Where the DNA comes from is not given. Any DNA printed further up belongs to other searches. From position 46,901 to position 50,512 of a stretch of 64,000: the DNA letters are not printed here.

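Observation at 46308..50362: LAL-type ATPase/LuxR regulator in an operon with a ferredoxin::class III nucleotidyl cyclase fusion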

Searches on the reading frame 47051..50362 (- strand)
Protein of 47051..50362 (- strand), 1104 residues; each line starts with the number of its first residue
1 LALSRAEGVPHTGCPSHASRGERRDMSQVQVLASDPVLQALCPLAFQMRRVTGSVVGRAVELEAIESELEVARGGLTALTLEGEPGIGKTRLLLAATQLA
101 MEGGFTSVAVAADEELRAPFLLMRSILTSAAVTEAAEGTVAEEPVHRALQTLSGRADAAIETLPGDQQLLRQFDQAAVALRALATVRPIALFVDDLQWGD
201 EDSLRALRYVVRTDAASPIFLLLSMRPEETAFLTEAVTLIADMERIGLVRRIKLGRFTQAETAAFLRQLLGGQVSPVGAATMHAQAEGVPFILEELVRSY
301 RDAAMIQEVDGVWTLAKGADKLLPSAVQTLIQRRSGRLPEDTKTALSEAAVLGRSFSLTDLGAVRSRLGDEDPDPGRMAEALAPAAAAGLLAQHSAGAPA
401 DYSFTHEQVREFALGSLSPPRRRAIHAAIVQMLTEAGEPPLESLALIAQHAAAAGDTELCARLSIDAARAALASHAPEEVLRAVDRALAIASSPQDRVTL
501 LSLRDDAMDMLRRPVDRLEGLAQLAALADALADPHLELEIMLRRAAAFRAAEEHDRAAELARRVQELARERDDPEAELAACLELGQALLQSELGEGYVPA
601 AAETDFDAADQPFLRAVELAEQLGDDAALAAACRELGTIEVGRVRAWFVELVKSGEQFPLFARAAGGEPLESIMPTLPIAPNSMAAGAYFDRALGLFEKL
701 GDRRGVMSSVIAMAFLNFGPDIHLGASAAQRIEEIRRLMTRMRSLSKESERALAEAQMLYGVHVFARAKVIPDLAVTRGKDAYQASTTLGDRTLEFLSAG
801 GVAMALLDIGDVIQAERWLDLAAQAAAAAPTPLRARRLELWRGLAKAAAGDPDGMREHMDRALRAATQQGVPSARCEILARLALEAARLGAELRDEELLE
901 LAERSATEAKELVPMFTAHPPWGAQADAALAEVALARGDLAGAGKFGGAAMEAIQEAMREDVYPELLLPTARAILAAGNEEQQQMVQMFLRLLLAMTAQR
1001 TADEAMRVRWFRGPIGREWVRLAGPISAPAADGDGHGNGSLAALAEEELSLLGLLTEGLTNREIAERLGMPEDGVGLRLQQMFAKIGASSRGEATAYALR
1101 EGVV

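Call 4: search_protein_families(library=pfam, proteins=[window:47051-50362:-], max_evalue=0.1)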
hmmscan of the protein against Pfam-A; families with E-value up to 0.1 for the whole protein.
window:47051-50362:- (1104 aa): 5 families
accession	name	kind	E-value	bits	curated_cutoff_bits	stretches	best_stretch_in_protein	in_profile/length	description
PF13191.12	AAA_16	-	1.2e-15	58.9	32.6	1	55-221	2-166/167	AAA ATPase domain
PF00196.25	GerE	-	6.4e-07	29.3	23.5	1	1044-1098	3-57/57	Bacterial regulatory proteins, luxR family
PF13401.12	AAA_22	-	0.00012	22.8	27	1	78-228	7-125/130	AAA domain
PF08281.18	Sigma70_r4_2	-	0.00032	20.7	25.7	1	1056-1081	24-49/54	Sigma-70, region 4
PF10923.14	BrxC_BrxD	-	0.0021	17.5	22.2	1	55-115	27-88/414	BREX system ATP-binding protein BrxC/D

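Call 42: search_protein_families(library=padloc, proteins=[window:47051-50362:-], max_evalue=0.01)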
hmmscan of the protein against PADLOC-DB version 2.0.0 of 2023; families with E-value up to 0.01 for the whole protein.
window:47051-50362:- (1104 aa): 0 families

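Call 43: search_protein_families(library=ncbifam, proteins=[window:47051-50362:-], max_evalue=0.01)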
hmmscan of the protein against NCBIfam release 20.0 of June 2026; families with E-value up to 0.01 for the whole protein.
window:47051-50362:- (1104 aa): 7 families
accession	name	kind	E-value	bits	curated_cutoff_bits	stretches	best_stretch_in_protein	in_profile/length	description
TIGR03903.1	TOMM_kin_cyc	equivalog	1.3e-28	99.5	705.75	1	54-608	482-1041/1267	TOMM system kinase/cyclase fusion protein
NF047785.1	respo_reg_MadR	equivalog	6.5e-05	22.4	300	1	1042-1103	147-208/209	MadR family response regulator transcription factor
NF052366.1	photon_PedR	equivalog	0.0001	22.4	120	1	1043-1103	2-62/74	photosynthetic electron transport-dependent transcriptional regulator PedR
NF007935.0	PRK10651.1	equivalog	0.00022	20.5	250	1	1040-1101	152-213/216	two-component system response regulator NarL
NF007708.0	PRK10403.1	equivalog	0.0034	16.8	343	1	1040-1099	150-209/215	nitrate/nitrite response regulator protein NarP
NF007403.0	PRK09935.1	equivalog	0.0058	16.2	271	0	1040-1098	146-204/210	fimbria biosynthesis transcriptional regulator FimZ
NF047402.1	TransRegVisN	equivalog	0.0072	15.6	250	0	1043-1104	185-246/246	transcriptional regulator VisN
